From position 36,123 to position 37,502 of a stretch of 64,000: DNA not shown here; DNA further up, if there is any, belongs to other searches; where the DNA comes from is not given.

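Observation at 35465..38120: Eib/YadA-like trimeric autotransporter moron with LuxR-like regulator, bracketed by a family of A-tract + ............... hairpins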

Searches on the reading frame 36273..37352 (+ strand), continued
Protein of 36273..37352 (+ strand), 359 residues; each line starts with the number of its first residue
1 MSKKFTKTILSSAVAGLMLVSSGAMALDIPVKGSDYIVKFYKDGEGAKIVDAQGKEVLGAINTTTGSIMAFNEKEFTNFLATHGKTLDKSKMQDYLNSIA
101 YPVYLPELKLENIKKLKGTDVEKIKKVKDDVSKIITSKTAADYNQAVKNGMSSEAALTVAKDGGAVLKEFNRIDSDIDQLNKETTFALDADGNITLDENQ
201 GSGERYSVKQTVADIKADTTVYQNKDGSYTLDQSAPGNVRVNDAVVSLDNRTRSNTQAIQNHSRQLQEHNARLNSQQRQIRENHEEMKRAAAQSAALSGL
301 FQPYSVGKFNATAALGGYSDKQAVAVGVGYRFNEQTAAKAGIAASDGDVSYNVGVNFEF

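Call 50: predict_structure(alignment_id=A1)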
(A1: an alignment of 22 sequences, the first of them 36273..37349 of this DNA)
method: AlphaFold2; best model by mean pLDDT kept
length: 359 residues; sequences in the alignment: 22
mean_pLDDT: 67.3   pTM: 0.44
mean pLDDT of the five models: 67.3, 64.2, 59.1, 58.8, 54.5
residues with pLDDT >= 90: 3; 70-90: 200; 50-70: 87; < 50: 69
segments of 3 or more residues with pLDDT < 50: 1-25, 184-190, 192-195, 197-212, 348-359
pLDDT, mean of each block of 10 residues (from residue 1): 28 34 57 85 80 84 87 84 74 78 87 87 89 85 81 77 72 70 50 46 41 56 77 75 72 77 84 81 67 53 53 51 55 55 51 37
secondary structure, 60 per line:
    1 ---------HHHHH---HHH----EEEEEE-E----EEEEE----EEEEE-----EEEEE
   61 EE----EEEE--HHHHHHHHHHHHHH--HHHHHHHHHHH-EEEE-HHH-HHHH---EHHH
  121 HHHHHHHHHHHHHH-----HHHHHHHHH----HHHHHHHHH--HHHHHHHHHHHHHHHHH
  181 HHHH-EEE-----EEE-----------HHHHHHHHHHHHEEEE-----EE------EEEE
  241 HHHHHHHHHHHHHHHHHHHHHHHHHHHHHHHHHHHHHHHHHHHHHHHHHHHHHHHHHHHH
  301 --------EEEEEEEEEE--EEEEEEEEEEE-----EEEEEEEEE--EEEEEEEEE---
elements in order: H10-14 E25-30 E37-41 E46-50 E56-62 E67-70 H73-86 H89-99 E101-104 H110-113 H118-134 H140-148 H153-161 H164-184 E186-188 E194-196 H208-219 E220-223 E237-240 H241-300 E309-318 E321-331 E337-345 E348-356

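Call 97: search_protein_families(library=ncbifam, proteins=[window:36273-37349:+], max_evalue=0.01)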
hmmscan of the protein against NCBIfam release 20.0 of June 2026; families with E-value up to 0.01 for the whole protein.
window:36273-37349:+ (359 aa): 2 families
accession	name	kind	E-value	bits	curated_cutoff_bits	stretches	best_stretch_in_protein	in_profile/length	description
NF033478.1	YadA_autotrans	exception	1.5e-17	63.8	750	1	202-359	314-459/459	trimeric autotransporter adhesin YadA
NF004434.0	PRK05771.3-3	equivalog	0.0038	15.8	777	1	137-322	99-291/686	V-type ATP synthase subunit I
